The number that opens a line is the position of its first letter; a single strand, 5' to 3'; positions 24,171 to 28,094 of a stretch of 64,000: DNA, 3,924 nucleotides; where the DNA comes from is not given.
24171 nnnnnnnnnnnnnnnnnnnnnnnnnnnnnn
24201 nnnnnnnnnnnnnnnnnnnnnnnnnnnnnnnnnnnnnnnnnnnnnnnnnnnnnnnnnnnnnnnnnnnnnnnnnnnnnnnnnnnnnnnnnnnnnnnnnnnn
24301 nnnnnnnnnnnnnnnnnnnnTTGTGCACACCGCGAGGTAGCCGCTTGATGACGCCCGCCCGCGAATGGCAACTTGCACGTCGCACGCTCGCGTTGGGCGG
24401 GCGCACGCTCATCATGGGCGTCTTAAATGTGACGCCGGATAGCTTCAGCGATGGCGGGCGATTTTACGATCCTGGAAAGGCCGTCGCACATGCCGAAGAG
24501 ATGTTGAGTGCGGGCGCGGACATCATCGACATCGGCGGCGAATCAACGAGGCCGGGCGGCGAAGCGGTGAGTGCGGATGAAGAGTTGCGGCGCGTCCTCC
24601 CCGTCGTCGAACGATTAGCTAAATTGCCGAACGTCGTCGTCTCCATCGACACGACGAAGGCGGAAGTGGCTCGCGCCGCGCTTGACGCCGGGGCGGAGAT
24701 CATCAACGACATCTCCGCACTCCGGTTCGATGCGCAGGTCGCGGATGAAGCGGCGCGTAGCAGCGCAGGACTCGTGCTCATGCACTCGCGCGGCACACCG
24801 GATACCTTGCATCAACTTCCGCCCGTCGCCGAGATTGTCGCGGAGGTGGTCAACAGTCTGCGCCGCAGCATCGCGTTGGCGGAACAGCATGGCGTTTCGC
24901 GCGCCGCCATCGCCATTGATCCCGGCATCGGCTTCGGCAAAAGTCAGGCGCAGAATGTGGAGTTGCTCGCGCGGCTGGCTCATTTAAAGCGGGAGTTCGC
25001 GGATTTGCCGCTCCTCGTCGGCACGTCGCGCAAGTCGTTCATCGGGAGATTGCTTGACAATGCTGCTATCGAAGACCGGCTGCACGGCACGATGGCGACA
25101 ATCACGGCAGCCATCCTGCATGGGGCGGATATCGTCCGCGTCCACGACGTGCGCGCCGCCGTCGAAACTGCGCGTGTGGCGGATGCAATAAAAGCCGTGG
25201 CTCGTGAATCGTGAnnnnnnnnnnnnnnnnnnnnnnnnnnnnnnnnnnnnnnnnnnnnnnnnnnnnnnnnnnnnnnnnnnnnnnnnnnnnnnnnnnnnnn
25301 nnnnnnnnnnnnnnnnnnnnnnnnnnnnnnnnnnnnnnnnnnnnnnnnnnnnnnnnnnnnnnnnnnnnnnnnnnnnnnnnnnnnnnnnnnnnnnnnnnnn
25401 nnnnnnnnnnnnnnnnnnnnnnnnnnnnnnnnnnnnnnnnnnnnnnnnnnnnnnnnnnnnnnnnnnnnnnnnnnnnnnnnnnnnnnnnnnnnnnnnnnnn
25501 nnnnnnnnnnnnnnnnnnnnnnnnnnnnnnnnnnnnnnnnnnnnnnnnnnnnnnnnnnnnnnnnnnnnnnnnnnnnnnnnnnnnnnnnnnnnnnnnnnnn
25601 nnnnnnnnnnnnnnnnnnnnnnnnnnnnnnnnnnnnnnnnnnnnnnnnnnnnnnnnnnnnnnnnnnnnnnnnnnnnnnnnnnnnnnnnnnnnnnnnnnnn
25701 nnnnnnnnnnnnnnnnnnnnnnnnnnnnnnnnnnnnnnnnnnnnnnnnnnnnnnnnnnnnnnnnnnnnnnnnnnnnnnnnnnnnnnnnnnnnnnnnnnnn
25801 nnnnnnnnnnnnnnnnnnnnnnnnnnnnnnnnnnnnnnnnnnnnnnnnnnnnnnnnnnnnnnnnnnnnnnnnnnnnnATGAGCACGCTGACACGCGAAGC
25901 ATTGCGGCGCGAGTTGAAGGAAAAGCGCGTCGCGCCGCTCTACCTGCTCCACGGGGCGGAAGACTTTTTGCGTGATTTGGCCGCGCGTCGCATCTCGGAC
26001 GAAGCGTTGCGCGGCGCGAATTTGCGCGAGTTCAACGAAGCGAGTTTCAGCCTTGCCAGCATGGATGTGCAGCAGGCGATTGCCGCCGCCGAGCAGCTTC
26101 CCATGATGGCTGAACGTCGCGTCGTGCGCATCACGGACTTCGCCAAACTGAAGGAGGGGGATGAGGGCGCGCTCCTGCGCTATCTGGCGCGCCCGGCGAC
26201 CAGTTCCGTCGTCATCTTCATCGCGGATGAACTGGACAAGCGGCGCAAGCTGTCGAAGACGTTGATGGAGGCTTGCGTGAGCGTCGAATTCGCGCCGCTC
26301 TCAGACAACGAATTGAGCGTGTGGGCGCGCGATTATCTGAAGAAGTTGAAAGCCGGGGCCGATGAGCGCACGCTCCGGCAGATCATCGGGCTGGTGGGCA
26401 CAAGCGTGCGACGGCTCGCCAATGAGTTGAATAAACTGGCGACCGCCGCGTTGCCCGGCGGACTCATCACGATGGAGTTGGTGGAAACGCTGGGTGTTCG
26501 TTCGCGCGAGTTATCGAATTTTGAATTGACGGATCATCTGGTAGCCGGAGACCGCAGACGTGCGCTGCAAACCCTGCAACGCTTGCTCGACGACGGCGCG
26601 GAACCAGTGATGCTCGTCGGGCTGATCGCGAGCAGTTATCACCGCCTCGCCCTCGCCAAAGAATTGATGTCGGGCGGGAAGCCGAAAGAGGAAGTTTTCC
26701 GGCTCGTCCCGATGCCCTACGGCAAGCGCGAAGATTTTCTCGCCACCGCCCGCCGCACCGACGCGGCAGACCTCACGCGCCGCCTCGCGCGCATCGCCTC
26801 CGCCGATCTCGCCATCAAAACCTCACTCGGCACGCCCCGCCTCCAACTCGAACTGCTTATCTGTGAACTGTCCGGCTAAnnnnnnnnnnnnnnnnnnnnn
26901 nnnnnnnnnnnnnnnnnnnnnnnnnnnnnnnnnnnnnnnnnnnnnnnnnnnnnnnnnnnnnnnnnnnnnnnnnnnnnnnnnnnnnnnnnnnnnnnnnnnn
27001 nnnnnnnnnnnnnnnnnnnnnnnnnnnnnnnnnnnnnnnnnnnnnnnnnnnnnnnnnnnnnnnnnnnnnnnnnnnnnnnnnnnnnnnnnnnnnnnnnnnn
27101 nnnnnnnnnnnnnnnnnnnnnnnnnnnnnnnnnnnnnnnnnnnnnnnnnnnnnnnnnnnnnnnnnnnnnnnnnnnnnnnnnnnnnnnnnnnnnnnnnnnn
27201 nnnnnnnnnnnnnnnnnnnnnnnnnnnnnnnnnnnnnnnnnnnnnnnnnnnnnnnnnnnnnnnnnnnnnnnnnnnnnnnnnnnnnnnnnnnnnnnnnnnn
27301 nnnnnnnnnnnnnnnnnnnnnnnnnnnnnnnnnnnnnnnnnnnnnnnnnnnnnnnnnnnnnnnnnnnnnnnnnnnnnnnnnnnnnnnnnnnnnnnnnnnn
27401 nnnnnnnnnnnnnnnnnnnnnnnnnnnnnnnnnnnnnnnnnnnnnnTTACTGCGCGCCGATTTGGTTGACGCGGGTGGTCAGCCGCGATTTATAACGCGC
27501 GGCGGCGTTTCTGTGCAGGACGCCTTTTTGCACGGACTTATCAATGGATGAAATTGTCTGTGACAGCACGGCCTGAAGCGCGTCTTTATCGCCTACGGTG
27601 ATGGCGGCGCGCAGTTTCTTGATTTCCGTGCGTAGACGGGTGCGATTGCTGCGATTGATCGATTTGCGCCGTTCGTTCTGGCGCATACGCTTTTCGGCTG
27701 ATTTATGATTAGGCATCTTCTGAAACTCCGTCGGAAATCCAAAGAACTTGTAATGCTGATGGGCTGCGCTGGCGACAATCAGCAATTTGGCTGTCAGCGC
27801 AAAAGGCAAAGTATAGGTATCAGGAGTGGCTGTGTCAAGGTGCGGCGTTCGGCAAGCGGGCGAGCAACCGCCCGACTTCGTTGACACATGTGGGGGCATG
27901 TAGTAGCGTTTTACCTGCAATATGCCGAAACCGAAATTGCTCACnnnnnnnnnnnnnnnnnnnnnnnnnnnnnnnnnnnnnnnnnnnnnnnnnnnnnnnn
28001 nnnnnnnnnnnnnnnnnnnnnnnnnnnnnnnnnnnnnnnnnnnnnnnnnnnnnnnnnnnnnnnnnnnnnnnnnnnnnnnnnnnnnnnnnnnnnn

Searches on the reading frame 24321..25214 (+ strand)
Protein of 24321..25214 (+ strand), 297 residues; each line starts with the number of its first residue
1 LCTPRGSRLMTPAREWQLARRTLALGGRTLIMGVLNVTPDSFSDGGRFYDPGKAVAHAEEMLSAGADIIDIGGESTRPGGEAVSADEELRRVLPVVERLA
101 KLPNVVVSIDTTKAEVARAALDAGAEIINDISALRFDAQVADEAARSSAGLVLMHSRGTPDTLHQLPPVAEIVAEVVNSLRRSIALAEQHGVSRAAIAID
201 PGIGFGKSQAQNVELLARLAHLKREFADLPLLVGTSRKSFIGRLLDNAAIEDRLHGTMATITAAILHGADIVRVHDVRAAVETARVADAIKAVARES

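Call 37: search_protein_families(library=pfam, proteins=[window:24321-25214:+], max_evalue=0.00001)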
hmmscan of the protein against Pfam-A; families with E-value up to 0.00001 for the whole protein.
window:24321-25214:+ (297 aa): 1 family
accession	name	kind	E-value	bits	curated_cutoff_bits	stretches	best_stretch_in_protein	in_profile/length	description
PF00809.28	Pterin_bind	-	1.5e-83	280.7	25.5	1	32-275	1-244/244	Pterin binding enzyme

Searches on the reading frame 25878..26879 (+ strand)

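Call 37: search_protein_families(library=pfam, proteins=[window:25878-26879:+], max_evalue=0.00001)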
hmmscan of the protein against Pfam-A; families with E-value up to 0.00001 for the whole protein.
window:25878-26879:+ (333 aa): 2 families
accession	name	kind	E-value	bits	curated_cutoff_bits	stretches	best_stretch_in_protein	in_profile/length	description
PF21694.2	DNA_pol3_delta_C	-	1.1e-15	58.1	27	1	215-330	5-120/121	DNA polymerase III delta subunit, C-terminal domain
PF06144.19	DNA_pol3_delta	-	3.6e-12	46.8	21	1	22-134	1-120/124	DNA polymerase III, delta subunit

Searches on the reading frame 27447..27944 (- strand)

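Call 74: search_protein_families(library=pfam, proteins=[window:27447-27944:-], max_evalue=0.0001)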
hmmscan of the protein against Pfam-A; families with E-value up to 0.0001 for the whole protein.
window:27447-27944:- (165 aa): 1 family
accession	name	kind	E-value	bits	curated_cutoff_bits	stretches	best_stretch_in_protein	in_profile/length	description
PF01649.23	Ribosomal_S20p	-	1.1e-28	100.1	29.5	1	78-160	1-83/83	Ribosomal protein S20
